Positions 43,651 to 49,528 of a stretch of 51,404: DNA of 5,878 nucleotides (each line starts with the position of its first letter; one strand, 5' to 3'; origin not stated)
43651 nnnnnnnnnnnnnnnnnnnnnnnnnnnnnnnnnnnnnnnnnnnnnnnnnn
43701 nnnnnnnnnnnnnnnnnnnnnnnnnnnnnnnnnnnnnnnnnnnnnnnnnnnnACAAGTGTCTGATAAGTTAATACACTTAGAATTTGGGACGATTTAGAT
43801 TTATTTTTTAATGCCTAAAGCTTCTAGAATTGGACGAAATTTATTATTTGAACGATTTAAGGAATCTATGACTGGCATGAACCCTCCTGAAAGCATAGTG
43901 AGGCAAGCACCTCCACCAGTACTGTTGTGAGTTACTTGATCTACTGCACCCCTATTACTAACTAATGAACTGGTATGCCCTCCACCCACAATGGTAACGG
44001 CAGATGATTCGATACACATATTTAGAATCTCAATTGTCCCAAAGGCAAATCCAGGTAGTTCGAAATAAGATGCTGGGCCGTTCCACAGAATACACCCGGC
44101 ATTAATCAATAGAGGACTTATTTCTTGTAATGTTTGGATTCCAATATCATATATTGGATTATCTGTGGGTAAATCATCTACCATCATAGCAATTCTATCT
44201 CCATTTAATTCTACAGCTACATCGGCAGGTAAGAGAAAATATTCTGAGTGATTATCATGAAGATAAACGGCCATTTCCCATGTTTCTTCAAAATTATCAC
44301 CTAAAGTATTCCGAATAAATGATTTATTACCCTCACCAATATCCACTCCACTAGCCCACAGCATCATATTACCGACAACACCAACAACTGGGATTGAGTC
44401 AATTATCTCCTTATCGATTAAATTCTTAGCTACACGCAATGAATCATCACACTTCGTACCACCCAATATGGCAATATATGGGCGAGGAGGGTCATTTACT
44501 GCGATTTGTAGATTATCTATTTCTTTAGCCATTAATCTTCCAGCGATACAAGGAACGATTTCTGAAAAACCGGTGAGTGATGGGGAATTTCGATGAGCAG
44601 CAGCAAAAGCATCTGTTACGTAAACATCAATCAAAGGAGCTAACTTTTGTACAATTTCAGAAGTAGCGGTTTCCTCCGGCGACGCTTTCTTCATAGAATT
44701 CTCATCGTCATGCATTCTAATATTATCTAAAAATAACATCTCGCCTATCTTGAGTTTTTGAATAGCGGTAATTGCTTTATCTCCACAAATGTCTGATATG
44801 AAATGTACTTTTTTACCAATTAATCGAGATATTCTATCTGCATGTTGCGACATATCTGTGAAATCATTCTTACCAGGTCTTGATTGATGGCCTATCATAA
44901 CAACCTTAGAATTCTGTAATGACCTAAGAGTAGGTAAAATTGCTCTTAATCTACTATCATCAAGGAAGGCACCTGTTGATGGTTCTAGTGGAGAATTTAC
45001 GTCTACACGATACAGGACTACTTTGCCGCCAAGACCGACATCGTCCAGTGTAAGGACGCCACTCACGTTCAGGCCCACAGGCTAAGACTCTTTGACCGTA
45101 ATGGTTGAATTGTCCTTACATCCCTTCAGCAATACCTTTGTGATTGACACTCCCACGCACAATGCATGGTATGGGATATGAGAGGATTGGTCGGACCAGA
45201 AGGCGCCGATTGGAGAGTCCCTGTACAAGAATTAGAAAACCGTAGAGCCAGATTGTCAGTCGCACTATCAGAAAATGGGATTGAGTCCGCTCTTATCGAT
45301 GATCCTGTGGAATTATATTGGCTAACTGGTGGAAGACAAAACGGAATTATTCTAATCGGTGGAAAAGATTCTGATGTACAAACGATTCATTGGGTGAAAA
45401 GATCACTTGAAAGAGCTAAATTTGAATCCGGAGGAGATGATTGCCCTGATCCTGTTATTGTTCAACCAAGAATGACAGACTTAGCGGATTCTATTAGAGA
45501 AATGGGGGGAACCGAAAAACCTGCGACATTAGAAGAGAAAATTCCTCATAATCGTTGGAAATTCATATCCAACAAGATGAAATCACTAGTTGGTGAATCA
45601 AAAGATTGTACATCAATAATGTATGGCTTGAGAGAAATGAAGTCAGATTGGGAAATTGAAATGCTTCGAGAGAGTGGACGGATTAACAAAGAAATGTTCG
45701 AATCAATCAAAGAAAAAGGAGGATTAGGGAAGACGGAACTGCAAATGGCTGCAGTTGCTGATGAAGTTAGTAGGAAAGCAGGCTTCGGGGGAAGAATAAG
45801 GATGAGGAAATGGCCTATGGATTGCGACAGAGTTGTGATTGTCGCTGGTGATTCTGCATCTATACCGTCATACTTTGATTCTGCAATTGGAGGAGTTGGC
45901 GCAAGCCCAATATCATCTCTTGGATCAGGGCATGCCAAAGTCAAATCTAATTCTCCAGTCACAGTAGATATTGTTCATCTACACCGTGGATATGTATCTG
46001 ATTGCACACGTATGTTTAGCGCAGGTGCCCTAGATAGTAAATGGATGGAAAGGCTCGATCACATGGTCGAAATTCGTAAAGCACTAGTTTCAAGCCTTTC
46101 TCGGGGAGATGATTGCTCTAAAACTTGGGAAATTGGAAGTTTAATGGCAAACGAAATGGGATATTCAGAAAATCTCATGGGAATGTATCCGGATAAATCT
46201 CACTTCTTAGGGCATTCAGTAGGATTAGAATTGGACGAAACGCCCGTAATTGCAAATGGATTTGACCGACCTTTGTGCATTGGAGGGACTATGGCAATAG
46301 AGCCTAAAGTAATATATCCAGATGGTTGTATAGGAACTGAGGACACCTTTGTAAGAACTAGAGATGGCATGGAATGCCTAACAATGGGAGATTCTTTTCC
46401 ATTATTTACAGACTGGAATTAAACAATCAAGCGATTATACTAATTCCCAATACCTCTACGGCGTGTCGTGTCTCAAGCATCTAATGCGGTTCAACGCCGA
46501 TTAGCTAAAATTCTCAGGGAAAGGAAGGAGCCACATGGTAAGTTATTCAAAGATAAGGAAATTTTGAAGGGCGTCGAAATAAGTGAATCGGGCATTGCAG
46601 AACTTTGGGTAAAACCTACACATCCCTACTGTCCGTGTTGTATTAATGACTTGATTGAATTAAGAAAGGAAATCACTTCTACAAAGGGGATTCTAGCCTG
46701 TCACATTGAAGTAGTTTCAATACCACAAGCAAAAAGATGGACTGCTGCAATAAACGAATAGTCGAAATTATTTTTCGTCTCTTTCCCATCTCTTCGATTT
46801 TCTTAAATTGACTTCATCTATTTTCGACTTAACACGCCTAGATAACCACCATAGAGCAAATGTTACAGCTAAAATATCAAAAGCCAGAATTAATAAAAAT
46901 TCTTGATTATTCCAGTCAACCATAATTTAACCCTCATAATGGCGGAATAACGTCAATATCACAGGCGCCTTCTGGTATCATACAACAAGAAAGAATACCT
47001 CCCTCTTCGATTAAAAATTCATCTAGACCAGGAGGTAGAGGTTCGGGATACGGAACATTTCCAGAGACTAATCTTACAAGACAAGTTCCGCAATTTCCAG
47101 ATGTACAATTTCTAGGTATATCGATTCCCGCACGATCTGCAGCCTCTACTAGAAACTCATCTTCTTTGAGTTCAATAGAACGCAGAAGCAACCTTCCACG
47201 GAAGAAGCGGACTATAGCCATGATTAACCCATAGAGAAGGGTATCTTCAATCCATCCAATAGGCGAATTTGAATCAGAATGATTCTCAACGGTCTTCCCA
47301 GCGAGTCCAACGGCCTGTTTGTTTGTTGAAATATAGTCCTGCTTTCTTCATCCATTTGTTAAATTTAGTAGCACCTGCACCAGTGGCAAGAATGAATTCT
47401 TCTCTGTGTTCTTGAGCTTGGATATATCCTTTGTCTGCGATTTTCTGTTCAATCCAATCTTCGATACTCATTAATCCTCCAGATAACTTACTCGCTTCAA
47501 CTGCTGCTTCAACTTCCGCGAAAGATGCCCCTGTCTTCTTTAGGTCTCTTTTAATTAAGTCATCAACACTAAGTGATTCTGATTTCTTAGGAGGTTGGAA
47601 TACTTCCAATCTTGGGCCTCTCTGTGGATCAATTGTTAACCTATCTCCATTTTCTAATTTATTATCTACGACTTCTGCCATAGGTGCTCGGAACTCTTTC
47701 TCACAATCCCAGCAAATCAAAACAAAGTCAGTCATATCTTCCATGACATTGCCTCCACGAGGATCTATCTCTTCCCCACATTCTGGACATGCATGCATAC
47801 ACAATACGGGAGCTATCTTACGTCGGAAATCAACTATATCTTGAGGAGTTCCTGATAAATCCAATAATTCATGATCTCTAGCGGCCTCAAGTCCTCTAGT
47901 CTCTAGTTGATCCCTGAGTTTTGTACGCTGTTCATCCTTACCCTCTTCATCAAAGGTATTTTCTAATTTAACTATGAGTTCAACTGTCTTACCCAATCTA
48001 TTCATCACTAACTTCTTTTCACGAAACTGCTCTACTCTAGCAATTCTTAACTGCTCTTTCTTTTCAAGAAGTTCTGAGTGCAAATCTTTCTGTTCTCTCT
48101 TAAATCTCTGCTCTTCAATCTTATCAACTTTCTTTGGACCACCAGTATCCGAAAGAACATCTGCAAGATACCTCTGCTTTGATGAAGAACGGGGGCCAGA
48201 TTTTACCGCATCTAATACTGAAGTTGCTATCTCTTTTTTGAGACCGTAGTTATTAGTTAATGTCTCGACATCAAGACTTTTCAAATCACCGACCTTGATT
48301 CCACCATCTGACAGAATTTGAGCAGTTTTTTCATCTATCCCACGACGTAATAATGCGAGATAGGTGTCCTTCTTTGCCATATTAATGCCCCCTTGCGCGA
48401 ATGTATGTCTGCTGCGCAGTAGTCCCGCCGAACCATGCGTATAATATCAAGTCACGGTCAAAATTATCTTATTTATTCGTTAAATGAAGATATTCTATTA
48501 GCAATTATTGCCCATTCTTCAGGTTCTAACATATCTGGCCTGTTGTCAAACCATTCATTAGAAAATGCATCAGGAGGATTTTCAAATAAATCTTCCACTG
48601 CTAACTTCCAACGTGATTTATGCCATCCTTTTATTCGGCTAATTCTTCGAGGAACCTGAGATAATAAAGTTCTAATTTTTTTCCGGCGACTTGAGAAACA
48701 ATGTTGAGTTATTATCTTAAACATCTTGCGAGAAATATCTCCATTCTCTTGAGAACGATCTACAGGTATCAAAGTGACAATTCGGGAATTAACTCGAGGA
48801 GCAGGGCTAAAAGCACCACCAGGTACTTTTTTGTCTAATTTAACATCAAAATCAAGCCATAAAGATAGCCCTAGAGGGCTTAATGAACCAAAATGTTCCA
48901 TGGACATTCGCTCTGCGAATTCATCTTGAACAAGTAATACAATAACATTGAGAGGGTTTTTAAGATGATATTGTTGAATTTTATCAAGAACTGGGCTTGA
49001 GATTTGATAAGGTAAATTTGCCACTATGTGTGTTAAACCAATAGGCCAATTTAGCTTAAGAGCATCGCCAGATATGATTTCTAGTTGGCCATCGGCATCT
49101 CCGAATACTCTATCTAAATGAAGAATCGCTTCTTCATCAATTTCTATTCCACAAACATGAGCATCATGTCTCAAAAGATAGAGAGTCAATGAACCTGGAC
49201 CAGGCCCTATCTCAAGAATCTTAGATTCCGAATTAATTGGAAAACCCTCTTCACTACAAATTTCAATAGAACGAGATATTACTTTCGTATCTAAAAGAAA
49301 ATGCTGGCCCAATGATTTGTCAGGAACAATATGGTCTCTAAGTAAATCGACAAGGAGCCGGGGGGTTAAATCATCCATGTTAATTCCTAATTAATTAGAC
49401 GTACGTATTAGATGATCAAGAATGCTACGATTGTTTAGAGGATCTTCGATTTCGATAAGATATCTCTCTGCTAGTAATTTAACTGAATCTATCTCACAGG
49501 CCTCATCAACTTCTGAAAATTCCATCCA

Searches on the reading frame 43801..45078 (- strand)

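Call 83: search_protein_families(library=pfam, proteins=[window:43801-45078:-], max_evalue=0.01)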
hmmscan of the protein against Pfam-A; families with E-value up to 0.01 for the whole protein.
window:43801-45078:- (425 aa): 1 family
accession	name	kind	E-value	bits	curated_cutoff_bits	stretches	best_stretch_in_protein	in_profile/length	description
PF00162.24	PGK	-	9.9e-102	341.2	27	1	11-398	1-378/379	Phosphoglycerate kinase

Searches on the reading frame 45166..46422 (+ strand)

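Call 83: search_protein_families(library=pfam, proteins=[window:45166-46422:+], max_evalue=0.01)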
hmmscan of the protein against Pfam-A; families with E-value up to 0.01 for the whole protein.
window:45166-46422:+ (418 aa): 2 families
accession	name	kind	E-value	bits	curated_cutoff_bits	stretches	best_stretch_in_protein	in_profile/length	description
PF00557.29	Peptidase_M24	-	9e-23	81.6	23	1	165-397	1-206/208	Metallopeptidase family M24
PF01321.24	Creatinase_N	-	9.7e-08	33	22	1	26-157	1-127/128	Creatinase/Prolidase N-terminal domain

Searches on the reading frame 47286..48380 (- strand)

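Call 83: search_protein_families(library=pfam, proteins=[window:47286-48380:-], max_evalue=0.01)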
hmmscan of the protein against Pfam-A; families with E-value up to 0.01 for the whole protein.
window:47286-48380:- (364 aa): 1 family
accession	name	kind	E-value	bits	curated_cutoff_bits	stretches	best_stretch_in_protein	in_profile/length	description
PF14520.12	HHH_5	-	0.0017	19.2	27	1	14-60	9-56/57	Helix-hairpin-helix domain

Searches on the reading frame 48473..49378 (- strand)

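Call 83: search_protein_families(library=pfam, proteins=[window:48473-49378:-], max_evalue=0.01)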
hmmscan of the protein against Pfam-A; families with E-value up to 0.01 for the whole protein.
window:48473-49378:- (301 aa): 5 families
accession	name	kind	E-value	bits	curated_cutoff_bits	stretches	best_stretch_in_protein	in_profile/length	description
PF00398.26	RrnaAD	-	7e-33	114.3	24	1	21-241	6-225/263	Ribosomal RNA adenine dimethylase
PF13649.12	Methyltransf_25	-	4.2e-06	27.8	27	1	54-113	1-62/97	Methyltransferase domain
PF08242.18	Methyltransf_12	-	0.00038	21.6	30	1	55-98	1-50/98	Methyltransferase domain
PF08241.18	Methyltransf_11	-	0.0013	19.8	21.2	1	55-112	1-57/95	Methyltransferase domain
PF13489.12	Methyltransf_23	-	0.0021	18.2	27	1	47-88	19-60/164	Methyltransferase domain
